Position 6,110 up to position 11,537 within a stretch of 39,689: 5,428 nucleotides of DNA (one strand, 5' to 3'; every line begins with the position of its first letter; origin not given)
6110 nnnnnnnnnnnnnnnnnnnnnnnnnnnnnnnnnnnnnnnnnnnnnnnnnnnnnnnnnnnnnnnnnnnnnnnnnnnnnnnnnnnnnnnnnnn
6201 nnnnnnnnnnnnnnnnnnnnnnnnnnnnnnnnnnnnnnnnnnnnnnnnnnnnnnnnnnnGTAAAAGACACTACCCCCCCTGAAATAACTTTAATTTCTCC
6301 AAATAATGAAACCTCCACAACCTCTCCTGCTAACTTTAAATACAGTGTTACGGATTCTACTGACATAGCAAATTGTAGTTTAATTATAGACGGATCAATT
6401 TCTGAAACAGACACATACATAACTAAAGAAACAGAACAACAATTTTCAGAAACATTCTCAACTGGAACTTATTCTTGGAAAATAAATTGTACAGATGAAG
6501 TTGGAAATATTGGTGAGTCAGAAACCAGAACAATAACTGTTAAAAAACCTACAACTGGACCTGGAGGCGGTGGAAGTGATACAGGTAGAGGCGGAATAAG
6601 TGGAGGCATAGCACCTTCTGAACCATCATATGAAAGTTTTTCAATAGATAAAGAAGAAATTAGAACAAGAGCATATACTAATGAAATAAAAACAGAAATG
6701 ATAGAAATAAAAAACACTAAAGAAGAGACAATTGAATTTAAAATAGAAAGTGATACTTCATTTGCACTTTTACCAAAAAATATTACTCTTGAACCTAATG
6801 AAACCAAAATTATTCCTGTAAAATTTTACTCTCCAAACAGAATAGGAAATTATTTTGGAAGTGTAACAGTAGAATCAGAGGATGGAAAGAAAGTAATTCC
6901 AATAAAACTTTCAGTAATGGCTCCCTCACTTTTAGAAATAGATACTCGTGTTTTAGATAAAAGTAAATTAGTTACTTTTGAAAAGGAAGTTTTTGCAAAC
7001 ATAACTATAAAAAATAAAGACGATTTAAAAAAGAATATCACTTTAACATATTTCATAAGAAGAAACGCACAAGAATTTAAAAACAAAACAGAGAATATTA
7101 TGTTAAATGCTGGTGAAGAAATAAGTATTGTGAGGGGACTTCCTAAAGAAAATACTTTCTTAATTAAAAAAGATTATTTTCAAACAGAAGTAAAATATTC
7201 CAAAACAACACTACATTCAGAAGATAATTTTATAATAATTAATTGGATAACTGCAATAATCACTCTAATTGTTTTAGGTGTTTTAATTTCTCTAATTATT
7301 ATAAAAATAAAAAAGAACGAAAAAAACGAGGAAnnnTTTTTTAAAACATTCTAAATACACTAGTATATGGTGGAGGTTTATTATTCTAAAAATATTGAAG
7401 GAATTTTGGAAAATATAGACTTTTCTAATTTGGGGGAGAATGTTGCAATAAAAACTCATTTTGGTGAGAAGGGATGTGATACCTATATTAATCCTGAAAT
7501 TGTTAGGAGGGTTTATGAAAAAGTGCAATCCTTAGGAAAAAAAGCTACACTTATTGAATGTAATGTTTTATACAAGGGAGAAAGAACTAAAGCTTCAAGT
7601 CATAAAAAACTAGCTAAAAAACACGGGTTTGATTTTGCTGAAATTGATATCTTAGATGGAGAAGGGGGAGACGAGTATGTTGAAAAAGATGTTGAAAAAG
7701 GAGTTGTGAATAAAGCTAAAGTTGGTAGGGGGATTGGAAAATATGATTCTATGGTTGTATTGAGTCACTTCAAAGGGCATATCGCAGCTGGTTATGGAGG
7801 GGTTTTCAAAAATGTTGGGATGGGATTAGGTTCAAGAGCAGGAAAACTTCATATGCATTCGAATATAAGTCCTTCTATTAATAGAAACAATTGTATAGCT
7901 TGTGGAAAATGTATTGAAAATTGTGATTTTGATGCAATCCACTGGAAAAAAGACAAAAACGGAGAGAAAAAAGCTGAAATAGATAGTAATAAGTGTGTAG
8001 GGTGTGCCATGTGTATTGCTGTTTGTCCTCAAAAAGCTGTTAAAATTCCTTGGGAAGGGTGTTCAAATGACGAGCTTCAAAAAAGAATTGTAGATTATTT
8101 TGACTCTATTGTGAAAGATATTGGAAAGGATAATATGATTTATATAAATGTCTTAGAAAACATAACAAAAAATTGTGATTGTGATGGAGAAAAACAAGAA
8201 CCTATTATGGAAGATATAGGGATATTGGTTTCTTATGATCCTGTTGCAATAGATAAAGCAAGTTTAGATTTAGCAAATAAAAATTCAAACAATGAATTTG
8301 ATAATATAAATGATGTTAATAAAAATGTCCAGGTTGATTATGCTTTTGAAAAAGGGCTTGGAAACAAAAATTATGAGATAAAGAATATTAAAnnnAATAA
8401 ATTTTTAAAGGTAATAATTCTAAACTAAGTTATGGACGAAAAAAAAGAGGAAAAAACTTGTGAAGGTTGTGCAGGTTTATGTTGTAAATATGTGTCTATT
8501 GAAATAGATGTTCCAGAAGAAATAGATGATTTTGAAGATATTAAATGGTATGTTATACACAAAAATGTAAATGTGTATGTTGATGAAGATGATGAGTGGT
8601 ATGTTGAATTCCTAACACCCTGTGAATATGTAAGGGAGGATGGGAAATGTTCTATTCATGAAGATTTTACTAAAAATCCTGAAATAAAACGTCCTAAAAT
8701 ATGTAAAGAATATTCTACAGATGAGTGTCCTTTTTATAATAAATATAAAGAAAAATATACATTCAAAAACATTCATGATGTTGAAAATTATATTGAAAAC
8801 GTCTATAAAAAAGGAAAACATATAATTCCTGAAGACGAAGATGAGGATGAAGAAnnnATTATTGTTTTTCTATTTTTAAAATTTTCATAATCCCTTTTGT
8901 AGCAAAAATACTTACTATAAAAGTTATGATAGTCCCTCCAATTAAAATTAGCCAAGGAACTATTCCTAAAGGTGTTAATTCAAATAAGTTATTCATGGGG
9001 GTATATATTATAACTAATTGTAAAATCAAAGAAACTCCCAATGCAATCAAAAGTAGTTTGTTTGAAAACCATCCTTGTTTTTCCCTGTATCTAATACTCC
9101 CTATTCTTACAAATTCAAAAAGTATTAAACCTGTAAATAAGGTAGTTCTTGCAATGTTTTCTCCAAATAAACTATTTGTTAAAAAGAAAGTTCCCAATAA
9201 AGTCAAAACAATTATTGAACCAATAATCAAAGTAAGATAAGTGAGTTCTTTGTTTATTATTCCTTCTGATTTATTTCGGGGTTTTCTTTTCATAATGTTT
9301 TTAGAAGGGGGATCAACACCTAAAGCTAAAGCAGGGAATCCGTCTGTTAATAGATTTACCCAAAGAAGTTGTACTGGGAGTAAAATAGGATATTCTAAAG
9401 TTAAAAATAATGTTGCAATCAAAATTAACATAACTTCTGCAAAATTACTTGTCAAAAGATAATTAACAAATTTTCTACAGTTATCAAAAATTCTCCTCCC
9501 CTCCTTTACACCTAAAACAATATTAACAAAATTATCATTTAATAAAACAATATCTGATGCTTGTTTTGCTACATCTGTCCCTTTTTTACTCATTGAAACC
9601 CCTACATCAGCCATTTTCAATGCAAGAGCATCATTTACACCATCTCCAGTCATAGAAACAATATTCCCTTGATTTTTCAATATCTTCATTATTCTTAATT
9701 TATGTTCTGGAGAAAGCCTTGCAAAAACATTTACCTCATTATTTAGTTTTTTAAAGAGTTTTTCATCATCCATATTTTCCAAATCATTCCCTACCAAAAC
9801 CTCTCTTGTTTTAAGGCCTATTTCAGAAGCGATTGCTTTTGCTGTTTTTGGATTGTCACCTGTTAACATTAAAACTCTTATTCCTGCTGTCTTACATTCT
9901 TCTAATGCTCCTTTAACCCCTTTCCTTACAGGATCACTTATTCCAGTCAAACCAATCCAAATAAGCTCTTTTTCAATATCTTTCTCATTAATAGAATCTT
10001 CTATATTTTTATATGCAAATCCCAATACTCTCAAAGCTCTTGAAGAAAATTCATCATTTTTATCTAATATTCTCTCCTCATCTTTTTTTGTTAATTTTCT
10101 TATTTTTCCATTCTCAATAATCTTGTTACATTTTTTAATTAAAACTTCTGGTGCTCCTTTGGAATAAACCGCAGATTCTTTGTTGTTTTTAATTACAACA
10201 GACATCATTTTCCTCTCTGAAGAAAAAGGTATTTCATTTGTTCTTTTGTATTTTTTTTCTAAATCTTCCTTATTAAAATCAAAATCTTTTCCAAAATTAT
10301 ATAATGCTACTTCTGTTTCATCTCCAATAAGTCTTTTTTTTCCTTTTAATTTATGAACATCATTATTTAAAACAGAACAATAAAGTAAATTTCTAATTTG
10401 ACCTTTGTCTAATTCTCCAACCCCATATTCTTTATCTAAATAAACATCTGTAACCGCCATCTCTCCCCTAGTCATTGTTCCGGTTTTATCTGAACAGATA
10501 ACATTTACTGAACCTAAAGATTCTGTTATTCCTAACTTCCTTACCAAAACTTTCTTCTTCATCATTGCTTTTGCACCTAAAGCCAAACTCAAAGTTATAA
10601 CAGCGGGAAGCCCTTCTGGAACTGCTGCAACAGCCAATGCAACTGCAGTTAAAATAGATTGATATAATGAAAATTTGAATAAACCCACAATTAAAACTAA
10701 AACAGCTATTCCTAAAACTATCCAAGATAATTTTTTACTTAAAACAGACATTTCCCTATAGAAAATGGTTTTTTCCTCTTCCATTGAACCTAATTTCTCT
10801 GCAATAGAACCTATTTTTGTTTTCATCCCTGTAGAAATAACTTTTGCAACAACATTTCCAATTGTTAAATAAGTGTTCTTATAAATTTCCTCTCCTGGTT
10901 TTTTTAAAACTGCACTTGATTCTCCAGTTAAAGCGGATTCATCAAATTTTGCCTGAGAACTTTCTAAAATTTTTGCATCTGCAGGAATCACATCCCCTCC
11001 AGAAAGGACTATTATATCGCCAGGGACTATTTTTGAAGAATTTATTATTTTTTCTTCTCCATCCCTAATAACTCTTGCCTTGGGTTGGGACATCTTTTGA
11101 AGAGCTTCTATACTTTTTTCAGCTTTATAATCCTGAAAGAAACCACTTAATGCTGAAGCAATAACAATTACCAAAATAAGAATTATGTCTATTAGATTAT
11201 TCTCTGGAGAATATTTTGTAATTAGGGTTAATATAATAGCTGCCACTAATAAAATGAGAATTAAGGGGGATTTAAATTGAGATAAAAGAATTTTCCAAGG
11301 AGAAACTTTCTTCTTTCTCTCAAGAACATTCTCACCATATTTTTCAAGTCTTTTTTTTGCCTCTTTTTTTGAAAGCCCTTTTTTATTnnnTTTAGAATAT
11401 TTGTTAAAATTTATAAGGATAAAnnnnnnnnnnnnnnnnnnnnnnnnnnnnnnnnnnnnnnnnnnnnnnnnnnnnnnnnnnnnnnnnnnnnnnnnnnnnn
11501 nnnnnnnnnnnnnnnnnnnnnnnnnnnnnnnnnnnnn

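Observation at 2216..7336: Giant Cys/Asp-rich membrane-anchored surface protein with 11 DNDxD-DCxDxDC modules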

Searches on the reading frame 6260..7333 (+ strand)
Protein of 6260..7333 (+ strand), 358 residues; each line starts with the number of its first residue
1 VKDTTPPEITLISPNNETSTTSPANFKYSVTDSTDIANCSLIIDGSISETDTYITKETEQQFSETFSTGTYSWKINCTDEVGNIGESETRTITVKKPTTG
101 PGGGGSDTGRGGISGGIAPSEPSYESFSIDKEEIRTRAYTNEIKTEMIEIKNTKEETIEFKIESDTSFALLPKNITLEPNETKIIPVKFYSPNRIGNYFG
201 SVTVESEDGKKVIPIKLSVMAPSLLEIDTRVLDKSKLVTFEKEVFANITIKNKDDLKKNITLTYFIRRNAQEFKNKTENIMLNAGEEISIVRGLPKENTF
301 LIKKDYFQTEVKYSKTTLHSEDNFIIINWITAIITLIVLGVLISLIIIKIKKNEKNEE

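Call 16: search_protein_families(library=pfam, proteins=[window:6260-7333:+], max_evalue=10)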
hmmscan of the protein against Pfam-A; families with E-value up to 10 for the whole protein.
window:6260-7333:+ (358 aa): 14 families
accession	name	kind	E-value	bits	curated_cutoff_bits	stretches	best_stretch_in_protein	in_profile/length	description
PF22073.2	Cep192_D4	-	5.1e-06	27.1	35.5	2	144-215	22-105/112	Cep192 domain 4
PF24507.1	Ig_CFAP65_4th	-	0.00017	22.4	27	1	148-215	2-70/76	CFAP65, fourth Ig-like domain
PF17957.7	Big_7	-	0.00084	20.4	24.1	1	7-93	1-69/70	Bacterial Ig domain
PF19077.6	Big_13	-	0.0043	18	27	1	15-94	21-100/102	Bacterial Ig-like domain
PF22067.2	Cep192_D3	-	0.0051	17.3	27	1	142-192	17-70/99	Cep192 domain 3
PF16392.11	DUF5001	-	0.0052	17.2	23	1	136-189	5-57/86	Ig-like domain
PF22544.2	HYDIN_VesB_CFA65-like_Ig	-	0.012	16.3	25.5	1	145-213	22-93/100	HYDIN/CFA65/VesB-like, Ig-like domain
PF15418.12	DUF4625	-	0.013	16.3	27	2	64-89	101-126/131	Domain of unknown function (DUF4625)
PF24053.1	DUF7356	-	0.025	14.9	27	1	140-217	31-103/105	Domain of unknown function (DUF7356)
PF15780.11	ASH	-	0.087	13.5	27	1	140-193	21-77/98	Abnormal spindle-like microcephaly-assoc'd, ASPM-SPD-2-Hydin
PF22066.2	Cep192_D8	-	0.11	13.2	33.5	1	141-217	21-96/101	Cep192 domain 8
PF00635.32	Motile_Sperm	-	0.17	12.2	25.9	1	134-191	10-69/109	MSP (Major sperm protein) domain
PF00932.25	LTD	-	0.18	12.6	34.3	0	248-293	25-70/109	Lamin Tail Domain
PF18911.6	PKD_4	-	0.33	11.5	27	1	6-94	3-85/85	PKD domain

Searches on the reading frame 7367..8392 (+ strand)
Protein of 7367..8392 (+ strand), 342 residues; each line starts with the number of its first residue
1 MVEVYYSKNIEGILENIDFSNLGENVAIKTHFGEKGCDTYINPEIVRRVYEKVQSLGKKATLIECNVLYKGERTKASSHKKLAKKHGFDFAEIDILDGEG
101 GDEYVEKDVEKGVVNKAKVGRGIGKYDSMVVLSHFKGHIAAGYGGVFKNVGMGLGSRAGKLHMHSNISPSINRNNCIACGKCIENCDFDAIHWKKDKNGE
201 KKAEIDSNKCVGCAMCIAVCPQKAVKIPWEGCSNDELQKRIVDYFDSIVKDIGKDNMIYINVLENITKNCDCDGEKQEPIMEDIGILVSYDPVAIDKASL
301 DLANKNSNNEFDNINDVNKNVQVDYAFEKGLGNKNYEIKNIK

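Call 11: search_protein_families(library=pfam, proteins=[window:7367-8392:+], max_evalue=0.001)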
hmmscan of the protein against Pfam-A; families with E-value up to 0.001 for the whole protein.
window:7367-8392:+ (342 aa): 11 families
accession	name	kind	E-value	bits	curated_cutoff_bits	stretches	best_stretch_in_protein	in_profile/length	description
PF04015.17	DUF362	-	4.1e-41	141.7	24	1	26-301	1-200/200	Domain of unknown function (DUF362)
PF14697.11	Fer4_21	-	1.6e-11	44.6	35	1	171-226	3-58/59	4Fe-4S dicluster domain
PF12838.12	Fer4_7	-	1.7e-11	44.8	27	1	175-224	1-52/52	4Fe-4S dicluster domain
PF00037.32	Fer4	-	7.5e-11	41.8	21.1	2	204-225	2-23/24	4Fe-4S binding domain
PF12837.12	Fer4_6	-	1.7e-10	40.8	25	2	203-221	2-20/24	4Fe-4S binding domain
PF12797.12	Fer4_2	-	1.4e-07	31.4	24.5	1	203-221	3-21/22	4Fe-4S binding domain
PF13187.11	Fer4_9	-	1.9e-07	31.4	27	1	175-224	1-51/52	4Fe-4S dicluster domain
PF25160.1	LdpA_Fe-S-bd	-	4.2e-07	30.1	27.6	0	203-225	21-43/49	LdpA Fe-S cluster-binding domain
PF13237.11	Fer4_10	-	9.3e-07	29.1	25.5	2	169-221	2-53/53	4Fe-4S dicluster domain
PF13484.11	Fer4_16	-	1.9e-05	25.8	30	0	175-205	1-30/66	4Fe-4S double cluster binding domain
PF17179.9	Fer4_22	-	0.00016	22.9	27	0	195-223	66-94/95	4Fe-4S dicluster domain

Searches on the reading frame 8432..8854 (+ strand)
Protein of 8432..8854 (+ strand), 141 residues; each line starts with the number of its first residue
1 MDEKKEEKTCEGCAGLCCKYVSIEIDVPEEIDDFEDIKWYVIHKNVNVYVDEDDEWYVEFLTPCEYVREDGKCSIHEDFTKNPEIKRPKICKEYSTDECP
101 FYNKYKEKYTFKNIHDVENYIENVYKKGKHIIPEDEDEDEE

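Call 11: search_protein_families(library=pfam, proteins=[window:8432-8854:+], max_evalue=0.001)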
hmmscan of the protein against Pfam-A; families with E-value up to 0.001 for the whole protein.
window:8432-8854:+ (141 aa): 1 family
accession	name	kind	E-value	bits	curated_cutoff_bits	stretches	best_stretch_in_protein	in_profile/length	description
PF12366.13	Casc1_C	-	0.00056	19.7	26.2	0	25-59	98-132/222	Cancer susceptibility candidate 1 C-terminal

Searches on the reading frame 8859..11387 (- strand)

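Call 11: search_protein_families(library=pfam, proteins=[window:8859-11387:-], max_evalue=0.001)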
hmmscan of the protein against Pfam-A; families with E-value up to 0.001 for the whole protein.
window:8859-11387:- (842 aa): 5 families
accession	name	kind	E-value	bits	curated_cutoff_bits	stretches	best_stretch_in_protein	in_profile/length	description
PF00122.25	E1-E2_ATPase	-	9.4e-52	175.6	28.1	1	98-278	1-181/181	E1-E2 ATPase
PF00689.26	Cation_ATPase_C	-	5.3e-44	150.5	27.3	1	668-826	3-169/175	Cation transporting ATPase, C-terminus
PF13246.12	Cation_ATPase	-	5.3e-22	78.1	21.7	1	346-423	12-91/91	Cation transport ATPase (P-type)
PF00690.31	Cation_ATPase_N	-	8.5e-20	70.6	20.4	1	2-52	18-68/69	Cation transporter/ATPase, N-terminus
PF00702.32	Hydrolase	-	3.5e-19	70.4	26.4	1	295-594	2-191/191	haloacid dehalogenase-like hydrolase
